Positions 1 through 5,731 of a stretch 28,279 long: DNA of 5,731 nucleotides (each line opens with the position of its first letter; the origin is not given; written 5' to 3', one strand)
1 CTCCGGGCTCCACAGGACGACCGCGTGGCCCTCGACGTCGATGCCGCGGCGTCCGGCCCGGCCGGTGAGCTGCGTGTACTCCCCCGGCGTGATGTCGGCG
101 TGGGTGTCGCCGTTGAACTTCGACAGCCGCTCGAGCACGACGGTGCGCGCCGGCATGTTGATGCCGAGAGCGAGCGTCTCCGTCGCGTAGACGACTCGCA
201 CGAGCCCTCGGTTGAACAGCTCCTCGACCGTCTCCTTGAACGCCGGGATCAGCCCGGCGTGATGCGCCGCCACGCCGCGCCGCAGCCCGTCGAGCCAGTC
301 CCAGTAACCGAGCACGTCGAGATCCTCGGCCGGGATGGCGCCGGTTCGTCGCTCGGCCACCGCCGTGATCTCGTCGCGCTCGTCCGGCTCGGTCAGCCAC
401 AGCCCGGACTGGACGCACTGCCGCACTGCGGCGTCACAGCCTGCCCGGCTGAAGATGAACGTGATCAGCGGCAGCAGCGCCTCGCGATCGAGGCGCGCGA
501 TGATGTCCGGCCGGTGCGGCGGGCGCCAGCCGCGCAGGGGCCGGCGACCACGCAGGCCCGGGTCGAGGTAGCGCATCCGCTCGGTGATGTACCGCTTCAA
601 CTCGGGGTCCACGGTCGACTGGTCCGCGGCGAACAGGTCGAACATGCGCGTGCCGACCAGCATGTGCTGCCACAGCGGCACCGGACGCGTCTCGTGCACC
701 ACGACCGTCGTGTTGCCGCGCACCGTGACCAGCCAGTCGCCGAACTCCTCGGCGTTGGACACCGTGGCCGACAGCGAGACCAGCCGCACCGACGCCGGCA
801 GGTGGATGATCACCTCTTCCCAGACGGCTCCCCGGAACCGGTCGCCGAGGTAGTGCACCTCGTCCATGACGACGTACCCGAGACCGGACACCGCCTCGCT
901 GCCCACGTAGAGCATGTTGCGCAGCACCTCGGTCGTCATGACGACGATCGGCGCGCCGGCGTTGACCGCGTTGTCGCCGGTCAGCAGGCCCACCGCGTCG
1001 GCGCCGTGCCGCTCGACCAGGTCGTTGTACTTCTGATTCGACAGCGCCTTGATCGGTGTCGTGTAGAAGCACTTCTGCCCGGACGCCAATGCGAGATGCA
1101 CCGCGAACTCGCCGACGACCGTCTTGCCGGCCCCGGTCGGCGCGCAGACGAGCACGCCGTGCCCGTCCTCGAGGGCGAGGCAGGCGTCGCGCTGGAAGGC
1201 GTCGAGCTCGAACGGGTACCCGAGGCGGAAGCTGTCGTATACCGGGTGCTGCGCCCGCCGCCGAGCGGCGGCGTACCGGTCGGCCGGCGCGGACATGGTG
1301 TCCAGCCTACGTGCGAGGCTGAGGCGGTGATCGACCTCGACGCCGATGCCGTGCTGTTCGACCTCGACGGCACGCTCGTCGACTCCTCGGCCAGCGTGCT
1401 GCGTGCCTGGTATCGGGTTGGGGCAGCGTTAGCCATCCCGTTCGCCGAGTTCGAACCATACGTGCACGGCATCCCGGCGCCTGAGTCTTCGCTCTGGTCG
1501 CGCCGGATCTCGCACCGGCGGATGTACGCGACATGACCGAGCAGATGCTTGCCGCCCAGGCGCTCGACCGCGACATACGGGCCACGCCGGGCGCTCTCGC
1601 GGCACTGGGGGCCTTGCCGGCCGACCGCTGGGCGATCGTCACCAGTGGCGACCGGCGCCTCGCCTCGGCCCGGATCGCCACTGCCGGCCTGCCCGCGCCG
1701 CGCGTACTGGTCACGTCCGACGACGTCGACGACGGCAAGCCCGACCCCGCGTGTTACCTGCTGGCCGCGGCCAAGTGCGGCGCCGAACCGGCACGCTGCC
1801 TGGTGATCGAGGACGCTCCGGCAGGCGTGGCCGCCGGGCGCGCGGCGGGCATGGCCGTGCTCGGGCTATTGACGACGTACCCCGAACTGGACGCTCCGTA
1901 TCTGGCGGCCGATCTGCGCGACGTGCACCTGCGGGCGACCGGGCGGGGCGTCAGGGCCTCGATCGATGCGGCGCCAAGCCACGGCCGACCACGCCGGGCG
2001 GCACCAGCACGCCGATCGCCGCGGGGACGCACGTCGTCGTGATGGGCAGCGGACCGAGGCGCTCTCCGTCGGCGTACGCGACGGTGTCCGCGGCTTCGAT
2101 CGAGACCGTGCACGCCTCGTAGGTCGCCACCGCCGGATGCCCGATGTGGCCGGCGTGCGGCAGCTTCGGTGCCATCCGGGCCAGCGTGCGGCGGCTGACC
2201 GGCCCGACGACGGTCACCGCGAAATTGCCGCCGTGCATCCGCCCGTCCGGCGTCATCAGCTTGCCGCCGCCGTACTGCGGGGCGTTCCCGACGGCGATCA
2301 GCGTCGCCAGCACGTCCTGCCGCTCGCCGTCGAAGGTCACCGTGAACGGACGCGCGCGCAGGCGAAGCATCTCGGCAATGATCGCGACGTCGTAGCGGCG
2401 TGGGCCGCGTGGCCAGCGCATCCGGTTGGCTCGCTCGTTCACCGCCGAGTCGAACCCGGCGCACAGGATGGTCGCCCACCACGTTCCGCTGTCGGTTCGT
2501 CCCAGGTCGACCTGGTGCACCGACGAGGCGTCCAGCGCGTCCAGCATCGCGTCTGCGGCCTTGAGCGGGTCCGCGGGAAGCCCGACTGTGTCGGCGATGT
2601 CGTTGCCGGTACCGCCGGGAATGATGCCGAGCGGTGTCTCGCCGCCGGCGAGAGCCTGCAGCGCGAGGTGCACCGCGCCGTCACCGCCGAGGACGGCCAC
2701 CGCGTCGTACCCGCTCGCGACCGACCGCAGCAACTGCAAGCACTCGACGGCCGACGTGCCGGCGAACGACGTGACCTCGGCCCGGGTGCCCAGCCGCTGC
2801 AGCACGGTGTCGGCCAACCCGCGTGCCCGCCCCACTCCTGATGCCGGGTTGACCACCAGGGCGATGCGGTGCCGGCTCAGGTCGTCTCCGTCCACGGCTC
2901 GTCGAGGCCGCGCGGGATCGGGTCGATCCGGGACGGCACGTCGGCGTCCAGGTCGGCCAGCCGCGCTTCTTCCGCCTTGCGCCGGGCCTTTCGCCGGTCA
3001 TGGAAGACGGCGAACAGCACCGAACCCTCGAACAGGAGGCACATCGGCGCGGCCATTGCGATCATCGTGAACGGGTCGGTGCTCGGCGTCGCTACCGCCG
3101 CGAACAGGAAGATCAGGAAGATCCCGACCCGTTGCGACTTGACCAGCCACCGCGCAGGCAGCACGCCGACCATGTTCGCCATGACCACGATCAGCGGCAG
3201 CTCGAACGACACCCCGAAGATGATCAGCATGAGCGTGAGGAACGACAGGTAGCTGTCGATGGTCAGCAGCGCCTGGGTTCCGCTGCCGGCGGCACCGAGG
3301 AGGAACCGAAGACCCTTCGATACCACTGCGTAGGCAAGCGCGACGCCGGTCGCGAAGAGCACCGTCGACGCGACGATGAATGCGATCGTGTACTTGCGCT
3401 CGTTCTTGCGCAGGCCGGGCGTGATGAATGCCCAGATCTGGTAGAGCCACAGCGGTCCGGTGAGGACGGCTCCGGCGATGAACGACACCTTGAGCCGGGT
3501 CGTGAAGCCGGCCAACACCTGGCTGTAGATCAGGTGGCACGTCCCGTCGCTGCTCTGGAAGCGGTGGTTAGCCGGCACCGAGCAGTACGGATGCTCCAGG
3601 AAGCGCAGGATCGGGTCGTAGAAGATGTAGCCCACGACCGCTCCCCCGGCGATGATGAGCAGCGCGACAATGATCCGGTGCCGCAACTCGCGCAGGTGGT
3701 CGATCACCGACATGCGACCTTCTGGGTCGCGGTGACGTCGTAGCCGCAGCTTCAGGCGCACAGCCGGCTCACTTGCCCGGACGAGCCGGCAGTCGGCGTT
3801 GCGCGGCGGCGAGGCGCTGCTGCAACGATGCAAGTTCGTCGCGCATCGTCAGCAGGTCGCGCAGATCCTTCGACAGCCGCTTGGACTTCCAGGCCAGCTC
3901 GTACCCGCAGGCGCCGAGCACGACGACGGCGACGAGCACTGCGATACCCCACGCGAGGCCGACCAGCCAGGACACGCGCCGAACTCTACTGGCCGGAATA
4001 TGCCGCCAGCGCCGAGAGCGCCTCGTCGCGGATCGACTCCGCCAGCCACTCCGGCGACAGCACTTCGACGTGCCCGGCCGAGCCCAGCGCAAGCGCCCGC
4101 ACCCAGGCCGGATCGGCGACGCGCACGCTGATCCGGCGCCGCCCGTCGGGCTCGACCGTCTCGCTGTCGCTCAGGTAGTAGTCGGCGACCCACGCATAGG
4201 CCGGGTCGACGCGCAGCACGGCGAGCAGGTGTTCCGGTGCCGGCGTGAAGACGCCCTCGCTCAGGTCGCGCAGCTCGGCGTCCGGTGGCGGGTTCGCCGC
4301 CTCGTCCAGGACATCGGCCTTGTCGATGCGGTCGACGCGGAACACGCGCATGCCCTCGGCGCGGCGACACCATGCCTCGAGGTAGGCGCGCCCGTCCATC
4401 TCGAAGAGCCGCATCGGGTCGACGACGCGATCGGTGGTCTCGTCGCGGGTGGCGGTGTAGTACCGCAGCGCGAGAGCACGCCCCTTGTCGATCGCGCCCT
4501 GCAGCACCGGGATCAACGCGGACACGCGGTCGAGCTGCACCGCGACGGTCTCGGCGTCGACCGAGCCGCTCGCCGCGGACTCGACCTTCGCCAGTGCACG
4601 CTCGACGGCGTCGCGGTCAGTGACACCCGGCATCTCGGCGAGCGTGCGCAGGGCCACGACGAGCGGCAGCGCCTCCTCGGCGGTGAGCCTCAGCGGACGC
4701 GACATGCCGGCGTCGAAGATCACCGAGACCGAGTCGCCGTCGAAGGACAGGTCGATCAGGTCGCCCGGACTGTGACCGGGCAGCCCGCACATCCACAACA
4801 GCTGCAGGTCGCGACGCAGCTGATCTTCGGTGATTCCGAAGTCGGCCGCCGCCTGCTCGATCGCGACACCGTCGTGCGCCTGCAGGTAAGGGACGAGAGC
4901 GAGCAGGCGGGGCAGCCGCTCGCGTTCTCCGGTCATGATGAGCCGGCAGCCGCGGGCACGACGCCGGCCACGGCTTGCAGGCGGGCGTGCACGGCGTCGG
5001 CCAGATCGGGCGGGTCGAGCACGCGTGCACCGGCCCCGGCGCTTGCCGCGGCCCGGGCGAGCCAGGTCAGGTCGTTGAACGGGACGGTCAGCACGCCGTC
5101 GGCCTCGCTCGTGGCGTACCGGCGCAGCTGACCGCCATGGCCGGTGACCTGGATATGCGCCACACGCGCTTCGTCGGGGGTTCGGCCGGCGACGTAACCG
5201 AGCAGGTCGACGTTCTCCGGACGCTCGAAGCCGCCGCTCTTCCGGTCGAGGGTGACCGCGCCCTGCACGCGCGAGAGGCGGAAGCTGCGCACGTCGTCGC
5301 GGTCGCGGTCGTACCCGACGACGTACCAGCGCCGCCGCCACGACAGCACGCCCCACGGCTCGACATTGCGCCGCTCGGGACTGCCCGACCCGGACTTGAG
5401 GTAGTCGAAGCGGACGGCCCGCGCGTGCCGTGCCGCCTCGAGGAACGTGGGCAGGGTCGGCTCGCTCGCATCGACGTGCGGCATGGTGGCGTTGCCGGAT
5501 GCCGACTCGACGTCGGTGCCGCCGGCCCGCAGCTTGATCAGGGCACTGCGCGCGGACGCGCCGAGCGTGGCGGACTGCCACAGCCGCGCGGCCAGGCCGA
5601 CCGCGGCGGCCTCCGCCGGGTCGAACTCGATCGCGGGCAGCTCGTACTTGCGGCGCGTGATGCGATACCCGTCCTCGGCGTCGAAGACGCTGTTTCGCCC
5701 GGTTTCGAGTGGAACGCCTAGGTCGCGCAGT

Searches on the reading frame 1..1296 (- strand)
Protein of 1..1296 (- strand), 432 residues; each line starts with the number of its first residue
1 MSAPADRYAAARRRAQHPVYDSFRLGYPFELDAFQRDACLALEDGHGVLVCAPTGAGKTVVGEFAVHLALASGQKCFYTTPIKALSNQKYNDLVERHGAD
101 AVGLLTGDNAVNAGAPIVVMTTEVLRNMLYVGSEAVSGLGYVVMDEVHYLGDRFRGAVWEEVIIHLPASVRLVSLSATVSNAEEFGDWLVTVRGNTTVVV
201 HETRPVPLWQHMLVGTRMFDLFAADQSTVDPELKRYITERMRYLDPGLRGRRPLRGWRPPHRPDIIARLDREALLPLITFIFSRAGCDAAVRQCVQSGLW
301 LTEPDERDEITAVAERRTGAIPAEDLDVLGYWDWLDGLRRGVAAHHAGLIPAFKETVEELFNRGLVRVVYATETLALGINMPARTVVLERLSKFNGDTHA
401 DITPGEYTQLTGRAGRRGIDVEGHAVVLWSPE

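Call 5: search_protein_families(library=pfam, proteins=[window:1-1296:-])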
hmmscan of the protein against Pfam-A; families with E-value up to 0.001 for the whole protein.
window:1-1296:- (432 aa): 4 families
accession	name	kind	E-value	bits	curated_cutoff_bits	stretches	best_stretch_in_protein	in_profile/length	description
PF00270.35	DEAD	-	5.9e-26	91.6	26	1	34-184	3-166/167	DEAD/DEAH box helicase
PF04851.21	ResIII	-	1e-10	42.2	22.5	1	35-179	8-162/164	Type III restriction enzyme, res subunit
PF00271.37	Helicase_C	-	1.8e-07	31.9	23.5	1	341-418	41-110/110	Helicase conserved C-terminal domain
PF22527.2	DEXQc_Suv3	-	2.4e-06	27.6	27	1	51-169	19-124/154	DEXQ-box helicase domain of Suv3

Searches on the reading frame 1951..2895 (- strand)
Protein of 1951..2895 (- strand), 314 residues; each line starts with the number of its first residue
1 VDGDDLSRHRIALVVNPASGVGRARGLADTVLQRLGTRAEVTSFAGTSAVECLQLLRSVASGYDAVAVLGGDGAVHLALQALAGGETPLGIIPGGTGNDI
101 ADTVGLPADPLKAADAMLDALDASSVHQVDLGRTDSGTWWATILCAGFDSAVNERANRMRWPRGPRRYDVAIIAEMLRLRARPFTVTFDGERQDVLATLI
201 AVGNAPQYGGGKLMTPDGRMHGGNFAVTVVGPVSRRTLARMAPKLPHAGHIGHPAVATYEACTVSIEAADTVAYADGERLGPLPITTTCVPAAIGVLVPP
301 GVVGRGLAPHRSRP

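Call 5: search_protein_families(library=pfam, proteins=[window:1951-2895:-])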
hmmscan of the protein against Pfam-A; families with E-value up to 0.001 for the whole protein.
window:1951-2895:- (314 aa): 2 families
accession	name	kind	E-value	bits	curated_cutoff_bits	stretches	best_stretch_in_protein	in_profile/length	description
PF19279.4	YegS_C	-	1.3e-37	129.4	27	1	144-297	3-157/158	YegS C-terminal NAD kinase beta sandwich-like domain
PF00781.29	DAGK_cat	-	6.1e-23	81.2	23.6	1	11-119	2-114/125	Diacylglycerol kinase catalytic domain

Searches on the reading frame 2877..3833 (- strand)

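Call 5: search_protein_families(library=pfam, proteins=[window:2877-3833:-])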
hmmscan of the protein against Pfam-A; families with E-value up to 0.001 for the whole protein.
window:2877-3833:- (318 aa): 1 family
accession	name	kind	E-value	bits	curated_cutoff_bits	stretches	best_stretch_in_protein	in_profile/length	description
PF00902.23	TatC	-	2.1e-65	220.9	25.1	1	45-263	1-208/208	Sec-independent protein translocase protein (TatC)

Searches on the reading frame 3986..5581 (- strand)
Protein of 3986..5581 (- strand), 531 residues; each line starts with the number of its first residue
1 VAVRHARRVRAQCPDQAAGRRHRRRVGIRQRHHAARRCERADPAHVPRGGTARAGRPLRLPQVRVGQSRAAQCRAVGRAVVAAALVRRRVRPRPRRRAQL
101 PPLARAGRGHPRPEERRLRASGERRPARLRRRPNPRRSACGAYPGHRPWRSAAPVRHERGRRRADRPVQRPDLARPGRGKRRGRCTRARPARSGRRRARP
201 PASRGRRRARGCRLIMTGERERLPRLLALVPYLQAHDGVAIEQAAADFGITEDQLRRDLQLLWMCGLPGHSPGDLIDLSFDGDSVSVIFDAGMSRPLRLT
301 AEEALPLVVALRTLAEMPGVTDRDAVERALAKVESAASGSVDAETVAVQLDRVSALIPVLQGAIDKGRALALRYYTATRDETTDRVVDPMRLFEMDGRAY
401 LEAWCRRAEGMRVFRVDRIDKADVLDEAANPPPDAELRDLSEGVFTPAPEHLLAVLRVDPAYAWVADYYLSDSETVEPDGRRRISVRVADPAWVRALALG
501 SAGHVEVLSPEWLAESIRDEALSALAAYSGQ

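Call 5: search_protein_families(library=pfam, proteins=[window:3986-5581:-])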
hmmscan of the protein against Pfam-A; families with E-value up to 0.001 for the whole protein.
window:3986-5581:- (531 aa): 4 families
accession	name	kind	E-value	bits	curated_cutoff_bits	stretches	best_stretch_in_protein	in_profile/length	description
PF19187.6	HTH_PafC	-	8.8e-42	142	32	1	221-334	1-114/115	PafC helix-turn-helix domain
PF13280.12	WYL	-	3.6e-20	72.2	21.8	1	358-423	4-69/70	WYL domain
PF25583.1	WCX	-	9.2e-11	42.4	23.9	1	453-524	4-75/76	WCX domain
PF08220.18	HTH_DeoR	-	0.00091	19.4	21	0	225-262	1-38/57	DeoR-like helix-turn-helix domain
